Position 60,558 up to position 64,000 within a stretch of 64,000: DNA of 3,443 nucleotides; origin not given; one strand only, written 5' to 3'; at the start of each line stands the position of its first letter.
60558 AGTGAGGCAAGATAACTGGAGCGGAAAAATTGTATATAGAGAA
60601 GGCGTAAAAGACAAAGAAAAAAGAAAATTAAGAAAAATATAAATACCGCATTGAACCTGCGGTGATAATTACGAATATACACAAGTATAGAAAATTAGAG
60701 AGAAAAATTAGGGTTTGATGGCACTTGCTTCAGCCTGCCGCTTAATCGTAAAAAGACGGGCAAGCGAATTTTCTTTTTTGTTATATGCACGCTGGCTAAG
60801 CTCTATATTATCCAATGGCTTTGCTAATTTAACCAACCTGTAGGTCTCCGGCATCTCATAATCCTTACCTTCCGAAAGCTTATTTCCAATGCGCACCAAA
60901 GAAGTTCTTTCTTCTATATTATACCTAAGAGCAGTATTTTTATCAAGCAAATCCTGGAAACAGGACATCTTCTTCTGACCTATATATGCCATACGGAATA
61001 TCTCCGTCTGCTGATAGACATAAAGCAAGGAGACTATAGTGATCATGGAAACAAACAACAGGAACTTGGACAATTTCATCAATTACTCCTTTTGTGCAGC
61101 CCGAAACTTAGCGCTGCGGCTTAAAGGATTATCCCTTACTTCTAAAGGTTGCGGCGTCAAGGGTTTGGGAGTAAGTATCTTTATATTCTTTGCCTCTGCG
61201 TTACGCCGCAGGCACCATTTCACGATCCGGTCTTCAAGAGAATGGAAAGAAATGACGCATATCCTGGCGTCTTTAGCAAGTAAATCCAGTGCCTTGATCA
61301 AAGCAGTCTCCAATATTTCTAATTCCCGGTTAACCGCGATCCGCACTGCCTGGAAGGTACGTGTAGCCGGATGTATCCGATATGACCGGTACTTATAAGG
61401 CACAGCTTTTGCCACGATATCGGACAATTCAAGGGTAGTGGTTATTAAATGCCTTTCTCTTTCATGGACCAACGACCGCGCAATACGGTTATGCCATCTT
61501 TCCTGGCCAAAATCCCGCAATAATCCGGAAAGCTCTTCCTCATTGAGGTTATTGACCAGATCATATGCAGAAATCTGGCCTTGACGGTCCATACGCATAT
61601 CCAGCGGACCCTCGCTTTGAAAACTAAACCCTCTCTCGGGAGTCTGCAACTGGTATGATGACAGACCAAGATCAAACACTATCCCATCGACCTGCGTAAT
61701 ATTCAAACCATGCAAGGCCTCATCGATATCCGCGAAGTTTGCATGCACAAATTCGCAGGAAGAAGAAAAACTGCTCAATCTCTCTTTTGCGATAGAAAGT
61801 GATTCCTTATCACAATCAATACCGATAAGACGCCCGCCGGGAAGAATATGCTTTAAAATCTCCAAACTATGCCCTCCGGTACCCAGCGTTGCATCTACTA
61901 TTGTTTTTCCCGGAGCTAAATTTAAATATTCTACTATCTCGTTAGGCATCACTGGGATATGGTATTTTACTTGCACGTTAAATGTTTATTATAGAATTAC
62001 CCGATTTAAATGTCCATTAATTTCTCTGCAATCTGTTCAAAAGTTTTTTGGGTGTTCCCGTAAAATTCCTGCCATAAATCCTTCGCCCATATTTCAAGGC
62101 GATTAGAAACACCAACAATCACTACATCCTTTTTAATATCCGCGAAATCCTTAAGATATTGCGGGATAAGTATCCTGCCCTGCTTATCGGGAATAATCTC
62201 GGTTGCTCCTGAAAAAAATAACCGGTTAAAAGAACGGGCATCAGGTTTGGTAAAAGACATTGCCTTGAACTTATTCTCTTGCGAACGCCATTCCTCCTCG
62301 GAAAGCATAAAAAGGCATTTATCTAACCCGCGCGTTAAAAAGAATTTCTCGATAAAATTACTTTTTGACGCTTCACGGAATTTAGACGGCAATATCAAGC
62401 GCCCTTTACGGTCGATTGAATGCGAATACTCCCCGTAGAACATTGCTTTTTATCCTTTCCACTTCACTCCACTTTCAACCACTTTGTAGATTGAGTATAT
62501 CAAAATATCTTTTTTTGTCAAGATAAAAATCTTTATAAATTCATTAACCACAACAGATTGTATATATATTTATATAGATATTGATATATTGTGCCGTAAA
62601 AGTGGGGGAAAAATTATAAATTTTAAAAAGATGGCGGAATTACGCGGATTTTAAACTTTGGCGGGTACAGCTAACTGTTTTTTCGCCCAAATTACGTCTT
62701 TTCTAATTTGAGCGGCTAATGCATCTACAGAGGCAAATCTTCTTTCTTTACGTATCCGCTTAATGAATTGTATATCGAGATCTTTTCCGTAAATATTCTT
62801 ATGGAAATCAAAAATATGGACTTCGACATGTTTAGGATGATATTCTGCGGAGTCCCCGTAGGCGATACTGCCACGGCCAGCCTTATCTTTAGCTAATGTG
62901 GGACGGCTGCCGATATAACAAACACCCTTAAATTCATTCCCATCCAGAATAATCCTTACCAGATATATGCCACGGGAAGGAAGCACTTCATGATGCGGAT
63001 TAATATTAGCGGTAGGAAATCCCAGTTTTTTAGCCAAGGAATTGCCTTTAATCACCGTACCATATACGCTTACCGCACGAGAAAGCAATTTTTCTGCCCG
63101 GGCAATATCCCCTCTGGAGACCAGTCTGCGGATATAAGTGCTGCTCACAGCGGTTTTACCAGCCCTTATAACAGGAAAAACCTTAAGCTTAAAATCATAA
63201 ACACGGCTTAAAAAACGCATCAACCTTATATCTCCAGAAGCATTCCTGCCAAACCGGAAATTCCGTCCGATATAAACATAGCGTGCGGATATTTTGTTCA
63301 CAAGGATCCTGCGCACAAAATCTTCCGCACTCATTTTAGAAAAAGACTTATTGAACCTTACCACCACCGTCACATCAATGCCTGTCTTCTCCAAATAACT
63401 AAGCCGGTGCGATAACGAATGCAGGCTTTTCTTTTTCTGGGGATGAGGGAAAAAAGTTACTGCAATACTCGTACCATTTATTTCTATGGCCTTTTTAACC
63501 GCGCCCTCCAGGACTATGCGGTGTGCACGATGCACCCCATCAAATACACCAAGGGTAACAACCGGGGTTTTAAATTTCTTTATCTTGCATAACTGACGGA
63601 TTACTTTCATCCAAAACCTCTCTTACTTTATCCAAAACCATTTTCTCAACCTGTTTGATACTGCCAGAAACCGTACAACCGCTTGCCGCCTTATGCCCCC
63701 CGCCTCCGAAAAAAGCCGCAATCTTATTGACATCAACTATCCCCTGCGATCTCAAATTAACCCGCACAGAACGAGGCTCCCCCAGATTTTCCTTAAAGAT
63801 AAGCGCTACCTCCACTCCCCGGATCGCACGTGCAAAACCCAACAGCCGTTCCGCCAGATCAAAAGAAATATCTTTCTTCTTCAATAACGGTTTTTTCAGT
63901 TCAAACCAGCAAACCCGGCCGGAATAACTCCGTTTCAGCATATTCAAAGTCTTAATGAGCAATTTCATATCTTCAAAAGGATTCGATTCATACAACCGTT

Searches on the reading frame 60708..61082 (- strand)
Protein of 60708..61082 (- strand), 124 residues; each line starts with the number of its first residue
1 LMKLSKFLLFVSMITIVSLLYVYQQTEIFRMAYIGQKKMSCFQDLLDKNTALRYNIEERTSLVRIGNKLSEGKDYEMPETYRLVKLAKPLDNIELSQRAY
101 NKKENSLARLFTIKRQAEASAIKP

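Call 7: search_protein_families(library=ncbifam, proteins=[window:60708-61082:-])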
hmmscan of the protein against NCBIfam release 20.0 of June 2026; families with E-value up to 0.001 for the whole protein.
window:60708-61082:- (124 aa): 0 families

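Call 68: search_protein_families(library=pfam, proteins=[window:60708-61082:-], max_evalue=0.01)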
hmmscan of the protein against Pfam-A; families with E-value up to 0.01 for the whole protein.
window:60708-61082:- (124 aa): 0 families

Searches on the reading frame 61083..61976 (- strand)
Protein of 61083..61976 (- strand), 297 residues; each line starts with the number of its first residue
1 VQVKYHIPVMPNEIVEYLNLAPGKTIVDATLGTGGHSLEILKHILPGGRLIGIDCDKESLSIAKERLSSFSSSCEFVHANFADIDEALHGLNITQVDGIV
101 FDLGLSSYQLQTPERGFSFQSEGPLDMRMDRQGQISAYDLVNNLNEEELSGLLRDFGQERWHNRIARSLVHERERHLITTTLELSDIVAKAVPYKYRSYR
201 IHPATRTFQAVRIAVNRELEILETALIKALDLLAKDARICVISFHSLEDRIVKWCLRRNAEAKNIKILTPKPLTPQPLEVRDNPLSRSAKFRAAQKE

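Call 7: search_protein_families(library=ncbifam, proteins=[window:61083-61976:-])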
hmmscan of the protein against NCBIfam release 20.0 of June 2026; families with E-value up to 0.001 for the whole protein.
window:61083-61976:- (297 aa): 7 families
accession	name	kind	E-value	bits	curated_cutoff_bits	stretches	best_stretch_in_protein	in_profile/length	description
TIGR00006.1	TIGR00006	equivalog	2.8e-96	322.6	154.3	1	2-296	3-309/310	16S rRNA (cytosine(1402)-N(4))-methyltransferase RsmH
NF053511.1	tRNA_U34_MnmM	equivalog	4.1e-09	36.2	135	1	20-104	15-97/183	tRNA 5-(aminomethyl)-2-thiouridylate-methyltransferase MnmM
NF001244.0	PRK00216.1-5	equivalog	8.3e-07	28.5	216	1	13-84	39-112/236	bifunctional demethylmenaquinone methyltransferase/2-methoxy-6-polyprenyl-1,4-benzoquinol methylase UbiE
TIGR02469.1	CbiT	equivalog_domain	5.2e-05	23.5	78.3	1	15-97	12-90/124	precorrin-6Y C5,15-methyltransferase (decarboxylating) subunit CbiT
NF043040.1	corrin_prot_MT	hypoth_equivalog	0.00011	21.7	180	1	12-107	32-122/216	corrinoid protein-associated methyltransferase CpaM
TIGR01934.1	MenG_MenH_UbiE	subfamily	0.00022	20.6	158.35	1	13-82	30-98/223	ubiquinone/menaquinone biosynthesis methyltransferase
TIGR02752.1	MenG_heptapren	equivalog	0.00078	19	419.85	0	13-81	36-105/231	demethylmenaquinone methyltransferase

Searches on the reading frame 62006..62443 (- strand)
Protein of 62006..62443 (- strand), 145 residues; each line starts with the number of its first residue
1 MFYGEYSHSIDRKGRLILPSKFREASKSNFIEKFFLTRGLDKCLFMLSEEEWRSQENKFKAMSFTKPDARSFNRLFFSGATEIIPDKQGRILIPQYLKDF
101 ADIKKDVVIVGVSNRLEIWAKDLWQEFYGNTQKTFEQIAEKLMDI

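Call 7: search_protein_families(library=ncbifam, proteins=[window:62006-62443:-])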
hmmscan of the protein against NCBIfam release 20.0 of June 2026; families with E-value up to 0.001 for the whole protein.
window:62006-62443:- (145 aa): 6 families
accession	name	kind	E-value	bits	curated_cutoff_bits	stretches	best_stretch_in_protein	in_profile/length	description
TIGR00242.1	TIGR00242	equivalog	1.4e-41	141.8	98.35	1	1-145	1-142/144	division/cell wall cluster transcriptional repressor MraZ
NF001482.0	PRK00326.3-4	equivalog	1.4e-29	102.9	168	1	1-142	1-155/160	division/cell wall cluster transcriptional repressor MraZ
NF001476.0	PRK00326.2-2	equivalog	2.6e-22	79.2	162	1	1-127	4-138/163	division/cell wall cluster transcriptional repressor MraZ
NF001483.0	PRK00326.3-5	equivalog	3.1e-18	66.5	239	1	2-144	3-146/155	division/cell wall cluster transcriptional repressor MraZ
NF001477.0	PRK00326.2-4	equivalog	3.3e-17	62.8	162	1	1-126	3-129/155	division/cell wall cluster transcriptional repressor MraZ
NF001475.0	PRK00326.2-1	equivalog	9.1e-09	35.4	257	1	2-134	4-137/149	division/cell wall cluster transcriptional repressor MraZ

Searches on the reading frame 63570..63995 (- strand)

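Call 68: search_protein_families(library=pfam, proteins=[window:63570-63995:-], max_evalue=0.01)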
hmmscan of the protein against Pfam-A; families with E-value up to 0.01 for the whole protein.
window:63570-63995:- (141 aa): 1 family
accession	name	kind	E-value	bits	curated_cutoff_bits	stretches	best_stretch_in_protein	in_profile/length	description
PF02272.25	DHHA1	-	1.2e-08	35.7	25.9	1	41-128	11-100/102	DHHA1 domain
